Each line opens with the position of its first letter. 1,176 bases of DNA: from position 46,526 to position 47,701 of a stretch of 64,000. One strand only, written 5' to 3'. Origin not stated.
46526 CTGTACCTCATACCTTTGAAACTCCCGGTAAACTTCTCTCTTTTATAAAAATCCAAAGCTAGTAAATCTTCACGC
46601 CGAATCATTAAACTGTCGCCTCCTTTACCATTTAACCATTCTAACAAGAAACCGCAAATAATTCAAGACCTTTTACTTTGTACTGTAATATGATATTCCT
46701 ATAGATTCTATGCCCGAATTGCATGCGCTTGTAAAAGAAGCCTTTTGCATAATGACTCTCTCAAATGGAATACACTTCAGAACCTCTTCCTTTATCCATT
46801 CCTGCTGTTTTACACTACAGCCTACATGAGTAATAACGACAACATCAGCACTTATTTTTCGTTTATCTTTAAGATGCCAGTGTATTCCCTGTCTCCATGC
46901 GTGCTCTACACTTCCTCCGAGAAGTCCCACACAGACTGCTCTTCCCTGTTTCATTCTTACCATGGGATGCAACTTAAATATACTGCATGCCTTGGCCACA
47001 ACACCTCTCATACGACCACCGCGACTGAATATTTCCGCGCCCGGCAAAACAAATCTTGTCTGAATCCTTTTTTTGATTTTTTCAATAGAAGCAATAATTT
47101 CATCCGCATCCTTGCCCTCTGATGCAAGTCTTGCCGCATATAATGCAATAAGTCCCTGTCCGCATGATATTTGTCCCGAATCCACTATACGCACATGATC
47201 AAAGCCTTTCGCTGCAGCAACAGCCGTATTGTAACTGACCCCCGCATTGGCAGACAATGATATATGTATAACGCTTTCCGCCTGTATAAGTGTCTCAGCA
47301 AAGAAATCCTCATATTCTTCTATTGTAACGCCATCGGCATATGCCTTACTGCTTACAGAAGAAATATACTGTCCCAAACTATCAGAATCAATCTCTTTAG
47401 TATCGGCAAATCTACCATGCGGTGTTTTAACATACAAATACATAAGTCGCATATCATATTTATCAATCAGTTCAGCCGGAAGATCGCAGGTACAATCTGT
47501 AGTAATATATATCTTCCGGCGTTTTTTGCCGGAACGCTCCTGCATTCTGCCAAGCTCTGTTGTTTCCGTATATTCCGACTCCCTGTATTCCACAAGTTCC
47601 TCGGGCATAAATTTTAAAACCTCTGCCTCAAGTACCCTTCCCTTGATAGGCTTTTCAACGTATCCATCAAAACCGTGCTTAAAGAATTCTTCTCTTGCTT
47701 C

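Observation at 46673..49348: Hybrid histidine kinase-receiver fused to a C-terminal DegV (fatty-acid-binding) domain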

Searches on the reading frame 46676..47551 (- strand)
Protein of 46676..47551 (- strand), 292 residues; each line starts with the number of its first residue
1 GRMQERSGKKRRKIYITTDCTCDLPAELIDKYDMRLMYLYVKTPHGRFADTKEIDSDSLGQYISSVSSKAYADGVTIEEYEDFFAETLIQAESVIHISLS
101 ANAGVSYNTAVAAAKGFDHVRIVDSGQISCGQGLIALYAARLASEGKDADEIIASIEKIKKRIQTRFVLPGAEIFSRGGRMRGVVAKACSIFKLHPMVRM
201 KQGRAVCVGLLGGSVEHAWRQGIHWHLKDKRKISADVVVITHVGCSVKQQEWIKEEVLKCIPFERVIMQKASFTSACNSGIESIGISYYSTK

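Call 16: search_solved_structures(query=window:46676-47551:-, max_evalue=0.001, show_alignments=4)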
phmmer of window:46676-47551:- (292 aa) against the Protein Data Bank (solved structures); distinct sequences matched with E-value up to 0.001: 21.
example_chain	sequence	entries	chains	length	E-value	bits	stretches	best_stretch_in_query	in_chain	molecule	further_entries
2dt8_A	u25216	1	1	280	8.2e-21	77.8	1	13-214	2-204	DegV family protein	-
3fys_A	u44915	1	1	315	7.6e-13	51.6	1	7-200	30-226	Protein degV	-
4x9x_A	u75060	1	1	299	4.7e-12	49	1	9-207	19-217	DegV domain-containing protein MW1315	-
3pl5_A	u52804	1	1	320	6.9e-12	48.5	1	8-259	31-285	Putative uncharacterized protein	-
6mh9_A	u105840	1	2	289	1.8e-09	40.6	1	13-206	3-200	Fatty Acid Kinase (Fak) B1 protein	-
7sg3_A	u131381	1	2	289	2.4e-09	40.2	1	13-206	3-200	Fatty Acid Kinase B1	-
5woo_A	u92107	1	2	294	4.9e-09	39.1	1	12-206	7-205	EDD domain protein, DegV family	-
5uto_A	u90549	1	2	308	5.1e-09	39.1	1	11-206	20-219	EDD domain protein, DegV family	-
6nyu_A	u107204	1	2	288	1.1e-08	38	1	13-206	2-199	DegV domain-containing protein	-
6alw_A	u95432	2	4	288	1.1e-08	38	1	13-206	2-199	EDD domain protein, DegV family | Fatty acid Kinase (Fak) B1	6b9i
6nm1_A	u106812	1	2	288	1.5e-08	37.6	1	13-206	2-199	Fatty acid Kinase (Fak) B1 protein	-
7scl_A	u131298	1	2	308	3.5e-08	36.3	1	11-206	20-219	Fatty Acid Kinase B1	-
1vpv_A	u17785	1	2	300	3.6e-08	36.3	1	12-206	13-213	UPF0230 protein TM1468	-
1mgp_A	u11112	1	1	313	4.1e-08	36.1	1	12-206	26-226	Hypothetical protein TM841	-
3nyi_A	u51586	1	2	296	4.3e-08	36.1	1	16-210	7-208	fat acid-binding protein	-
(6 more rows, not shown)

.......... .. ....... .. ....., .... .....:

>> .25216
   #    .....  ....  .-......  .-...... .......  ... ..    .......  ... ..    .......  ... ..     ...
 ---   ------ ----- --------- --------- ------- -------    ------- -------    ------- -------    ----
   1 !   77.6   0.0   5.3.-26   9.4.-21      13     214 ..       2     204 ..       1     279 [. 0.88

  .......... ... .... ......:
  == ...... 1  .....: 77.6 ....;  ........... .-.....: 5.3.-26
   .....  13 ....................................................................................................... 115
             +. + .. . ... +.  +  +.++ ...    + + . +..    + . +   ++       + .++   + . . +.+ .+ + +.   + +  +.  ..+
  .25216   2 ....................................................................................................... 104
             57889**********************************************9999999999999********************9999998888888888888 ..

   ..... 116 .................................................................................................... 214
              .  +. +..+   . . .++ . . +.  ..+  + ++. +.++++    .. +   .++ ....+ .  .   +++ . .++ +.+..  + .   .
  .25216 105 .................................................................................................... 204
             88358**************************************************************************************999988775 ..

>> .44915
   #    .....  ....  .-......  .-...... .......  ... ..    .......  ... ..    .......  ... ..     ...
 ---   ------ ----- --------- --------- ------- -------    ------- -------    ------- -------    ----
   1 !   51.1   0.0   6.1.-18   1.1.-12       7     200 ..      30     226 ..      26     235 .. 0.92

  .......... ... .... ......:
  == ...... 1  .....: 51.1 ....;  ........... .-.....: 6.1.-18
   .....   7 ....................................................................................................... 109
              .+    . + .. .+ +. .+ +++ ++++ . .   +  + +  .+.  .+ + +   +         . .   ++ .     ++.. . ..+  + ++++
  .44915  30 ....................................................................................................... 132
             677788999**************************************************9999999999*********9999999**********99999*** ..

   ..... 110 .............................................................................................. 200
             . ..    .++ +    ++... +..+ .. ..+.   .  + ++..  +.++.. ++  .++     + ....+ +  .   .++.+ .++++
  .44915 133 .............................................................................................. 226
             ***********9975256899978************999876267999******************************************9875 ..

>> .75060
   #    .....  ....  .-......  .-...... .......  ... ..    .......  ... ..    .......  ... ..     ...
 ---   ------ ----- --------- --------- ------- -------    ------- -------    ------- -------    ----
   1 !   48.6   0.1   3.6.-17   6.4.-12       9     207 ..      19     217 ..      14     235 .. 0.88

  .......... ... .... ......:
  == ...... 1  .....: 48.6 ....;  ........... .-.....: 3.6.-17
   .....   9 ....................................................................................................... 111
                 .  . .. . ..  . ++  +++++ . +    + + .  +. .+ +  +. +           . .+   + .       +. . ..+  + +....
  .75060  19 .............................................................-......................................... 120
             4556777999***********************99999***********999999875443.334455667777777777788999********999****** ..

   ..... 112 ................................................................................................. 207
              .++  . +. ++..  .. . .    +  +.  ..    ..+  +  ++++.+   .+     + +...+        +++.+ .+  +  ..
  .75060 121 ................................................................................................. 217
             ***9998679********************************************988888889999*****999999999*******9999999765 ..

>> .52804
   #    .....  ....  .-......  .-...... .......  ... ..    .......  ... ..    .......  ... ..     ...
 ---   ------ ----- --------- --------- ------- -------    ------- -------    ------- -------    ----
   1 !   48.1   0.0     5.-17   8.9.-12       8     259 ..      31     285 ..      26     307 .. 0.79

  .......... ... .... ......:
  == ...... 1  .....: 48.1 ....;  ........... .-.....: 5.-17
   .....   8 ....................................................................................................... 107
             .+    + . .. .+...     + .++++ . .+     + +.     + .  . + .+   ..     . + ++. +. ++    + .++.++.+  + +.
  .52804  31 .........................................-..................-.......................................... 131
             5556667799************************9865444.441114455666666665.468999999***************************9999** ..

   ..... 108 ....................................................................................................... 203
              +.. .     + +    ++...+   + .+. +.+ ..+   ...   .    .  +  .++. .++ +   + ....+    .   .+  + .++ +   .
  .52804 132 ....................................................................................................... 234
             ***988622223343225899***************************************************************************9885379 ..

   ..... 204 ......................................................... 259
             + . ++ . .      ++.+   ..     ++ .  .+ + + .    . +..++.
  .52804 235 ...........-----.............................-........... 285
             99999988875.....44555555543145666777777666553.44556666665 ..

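Call 25: search_protein_representatives(protein=window:46676-47551:-)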
Query: 292 residues. Proteins with E-value up to 0.001 (for the whole library): 5703; up to 1e-10: 1336; up to 1e-30: 183. The best 150 are listed.
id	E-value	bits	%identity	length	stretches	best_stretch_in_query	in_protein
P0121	2.5e-94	332.0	51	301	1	4-289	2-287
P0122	2.2e-91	322.4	52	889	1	4-289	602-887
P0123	5.4e-91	321.1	51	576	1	7-290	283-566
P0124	2.3e-83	296.1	46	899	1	9-292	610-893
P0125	1.1e-79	284.1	46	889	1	9-290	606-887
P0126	1.4e-78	280.4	46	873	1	11-288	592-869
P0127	1.4e-76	273.8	44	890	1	8-288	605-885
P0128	3.5e-75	269.3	43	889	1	10-290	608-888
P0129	1.6e-73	263.8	43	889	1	6-290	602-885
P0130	1.6e-72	260.5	40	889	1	9-288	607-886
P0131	4.5e-72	259.1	44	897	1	4-289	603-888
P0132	8.1e-72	258.2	45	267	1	29-290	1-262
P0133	2.3e-71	256.8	42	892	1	10-289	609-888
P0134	8.1e-71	255.0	43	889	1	7-290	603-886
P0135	1.9e-68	247.2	41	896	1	9-290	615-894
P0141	1.2e-62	228.2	39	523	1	6-289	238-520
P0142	3.8e-62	226.5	41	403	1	9-288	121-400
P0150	8.3e-60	218.8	35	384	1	8-291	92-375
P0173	8.0e-47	176.2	34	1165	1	10-288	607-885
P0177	1.2e-44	169.1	36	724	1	10-288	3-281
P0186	7.4e-43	163.2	36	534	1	8-289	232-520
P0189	1.7e-42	162.0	34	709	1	8-288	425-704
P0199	3.4e-41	157.8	33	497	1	8-289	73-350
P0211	1.1e-39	152.8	36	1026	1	8-288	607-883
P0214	2.9e-39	151.5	32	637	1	10-289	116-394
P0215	3.0e-39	151.4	32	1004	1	10-288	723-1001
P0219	9.8e-39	149.7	32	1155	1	13-289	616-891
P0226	1.0e-37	146.4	32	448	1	13-288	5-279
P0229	2.6e-37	145.0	32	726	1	11-290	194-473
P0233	7.6e-37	143.5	32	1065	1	11-288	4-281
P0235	9.4e-37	143.2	30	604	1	8-288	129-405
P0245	2.3e-35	138.7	31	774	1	9-287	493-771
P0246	3.3e-35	138.2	31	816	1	10-289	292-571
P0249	5.0e-35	137.5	30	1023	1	13-288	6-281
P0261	2.0e-34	135.6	30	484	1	10-288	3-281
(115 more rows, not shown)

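Call 26: search_protein_families(library=pfam, proteins=[P0142, P0150, P0177, P0189, P0173, P0215, P0233, P0214, P0246, P0229], max_evalue=0.001)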
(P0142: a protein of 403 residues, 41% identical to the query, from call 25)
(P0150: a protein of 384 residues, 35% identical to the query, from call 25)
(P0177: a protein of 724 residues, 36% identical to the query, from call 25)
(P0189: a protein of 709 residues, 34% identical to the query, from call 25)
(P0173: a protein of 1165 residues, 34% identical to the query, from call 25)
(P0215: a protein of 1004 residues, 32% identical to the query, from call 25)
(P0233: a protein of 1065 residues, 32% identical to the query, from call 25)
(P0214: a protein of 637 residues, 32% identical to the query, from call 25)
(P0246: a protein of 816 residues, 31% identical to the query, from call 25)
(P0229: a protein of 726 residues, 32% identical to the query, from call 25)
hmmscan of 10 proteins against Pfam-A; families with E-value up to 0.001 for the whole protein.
P0142 (403 aa): 2 families
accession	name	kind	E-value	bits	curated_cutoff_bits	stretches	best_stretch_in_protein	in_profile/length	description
PF02645.21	DegV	-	1.1e-22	81.1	27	1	125-402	1-279/280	Uncharacterised protein, DegV family COG1307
PF00072.30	Response_reg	-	7.7e-12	45.8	30.2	1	2-89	24-107/111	Response regulator receiver domain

P0150 (384 aa): 2 families
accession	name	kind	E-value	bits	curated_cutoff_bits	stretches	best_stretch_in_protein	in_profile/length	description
PF02645.21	DegV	-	3.1e-37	128.8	27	1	97-374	1-279/280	Uncharacterised protein, DegV family COG1307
PF00072.30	Response_reg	-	2.2e-07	31.4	30.2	1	1-61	52-108/111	Response regulator receiver domain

P0177 (724 aa): 4 families
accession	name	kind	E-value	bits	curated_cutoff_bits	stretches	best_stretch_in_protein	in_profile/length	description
PF02645.21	DegV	-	4.9e-42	144.6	27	1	8-282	3-278/280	Uncharacterised protein, DegV family COG1307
PF02518.31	HATPase_c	-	5.9e-25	88.3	26.4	1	618-720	1-97/111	Histidine kinase-, DNA gyrase B-, and HSP90-like ATPase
PF00512.31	HisKA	-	1.8e-18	66.8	26.9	1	505-571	1-66/66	His Kinase A (phospho-acceptor) domain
PF13581.12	HATPase_c_2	-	0.0003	21.3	27.4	0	622-710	31-112/127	Histidine kinase-like ATPase domain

P0189 (709 aa): 4 families
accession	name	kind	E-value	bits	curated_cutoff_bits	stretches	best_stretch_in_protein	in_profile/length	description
PF02645.21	DegV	-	2.9e-34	119.1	27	1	431-704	2-277/280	Uncharacterised protein, DegV family COG1307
PF02518.31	HATPase_c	-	7.1e-29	100.9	26.4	1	136-250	1-109/111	Histidine kinase-, DNA gyrase B-, and HSP90-like ATPase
PF00072.30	Response_reg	-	2.4e-22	79.6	30.2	1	284-394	1-107/111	Response regulator receiver domain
PF00512.31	HisKA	-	2.1e-17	63.3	26.9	1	24-89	2-66/66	His Kinase A (phospho-acceptor) domain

P0173 (1165 aa): 5 families
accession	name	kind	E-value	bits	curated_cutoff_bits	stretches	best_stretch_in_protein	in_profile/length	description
PF02645.21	DegV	-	6.8e-43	147.4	27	1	611-885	2-277/280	Uncharacterised protein, DegV family COG1307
PF02518.31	HATPase_c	-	8.9e-27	94.2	26.4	1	314-427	1-108/111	Histidine kinase-, DNA gyrase B-, and HSP90-like ATPase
PF00072.30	Response_reg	-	4.9e-22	78.6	30.2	1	464-574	1-107/111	Response regulator receiver domain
PF00512.31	HisKA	-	1.1e-16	61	26.9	1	202-267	1-66/66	His Kinase A (phospho-acceptor) domain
PF01627.28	Hpt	-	2e-06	28.4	24.6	1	998-1065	3-73/84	Hpt domain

P0215 (1004 aa): 5 families
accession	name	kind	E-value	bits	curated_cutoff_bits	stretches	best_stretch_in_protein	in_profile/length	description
PF02645.21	DegV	-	2.1e-47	162.2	27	1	729-1003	4-279/280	Uncharacterised protein, DegV family COG1307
PF02518.31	HATPase_c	-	3.8e-27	95.3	26.4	1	428-544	1-109/111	Histidine kinase-, DNA gyrase B-, and HSP90-like ATPase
PF00072.30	Response_reg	-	9.1e-23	81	30.2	1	580-692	1-109/111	Response regulator receiver domain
PF00512.31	HisKA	-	2.3e-16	60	26.9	1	317-381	2-66/66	His Kinase A (phospho-acceptor) domain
PF02743.24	dCache_1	-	0.00037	20.6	45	1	49-258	20-237/240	Cache domain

P0233 (1065 aa): 5 families
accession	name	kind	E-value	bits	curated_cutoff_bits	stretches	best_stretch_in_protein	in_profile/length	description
PF02645.21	DegV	-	3.8e-30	105.6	27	1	7-284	2-280/280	Uncharacterised protein, DegV family COG1307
PF02518.31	HATPase_c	-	7.2e-29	100.9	26.4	1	616-731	1-110/111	Histidine kinase-, DNA gyrase B-, and HSP90-like ATPase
PF00072.30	Response_reg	-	2e-23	83.1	30.2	1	767-879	2-110/111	Response regulator receiver domain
PF00512.31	HisKA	-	2.6e-20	72.7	26.9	1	503-569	1-66/66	His Kinase A (phospho-acceptor) domain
PF01627.28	Hpt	-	2.8e-05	24.7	24.6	1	993-1054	17-74/84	Hpt domain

P0214 (637 aa): 3 families
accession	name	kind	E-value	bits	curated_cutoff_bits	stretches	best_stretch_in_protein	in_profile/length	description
PF02645.21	DegV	-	5.1e-33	115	27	1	124-394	6-278/280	Uncharacterised protein, DegV family COG1307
PF00072.30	Response_reg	-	3e-15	56.8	30.2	1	2-86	30-110/111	Response regulator receiver domain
PF01627.28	Hpt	-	6.9e-07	29.9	24.6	1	468-528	2-66/84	Hpt domain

P0246 (816 aa): 4 families
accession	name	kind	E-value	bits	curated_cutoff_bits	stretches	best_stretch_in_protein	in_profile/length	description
PF02645.21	DegV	-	2.6e-42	145.5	27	1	297-571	3-278/280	Uncharacterised protein, DegV family COG1307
PF02518.31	HATPase_c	-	1.8e-22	80.3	26.4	1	143-254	1-108/111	Histidine kinase-, DNA gyrase B-, and HSP90-like ATPase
PF01627.28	Hpt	-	1.7e-08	35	24.6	1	647-719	2-77/84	Hpt domain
PF00512.31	HisKA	-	0.00011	22.6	26.9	1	31-96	2-66/66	His Kinase A (phospho-acceptor) domain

P0229 (726 aa): 3 families
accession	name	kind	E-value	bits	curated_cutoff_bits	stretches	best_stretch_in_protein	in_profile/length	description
PF02645.21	DegV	-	1.2e-36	126.9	27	1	197-473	2-279/280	Uncharacterised protein, DegV family COG1307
PF00072.30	Response_reg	-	2e-22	79.9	30.2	1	50-163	1-110/111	Response regulator receiver domain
PF01627.28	Hpt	-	1.7e-07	31.8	24.6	1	559-618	3-62/84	Hpt domain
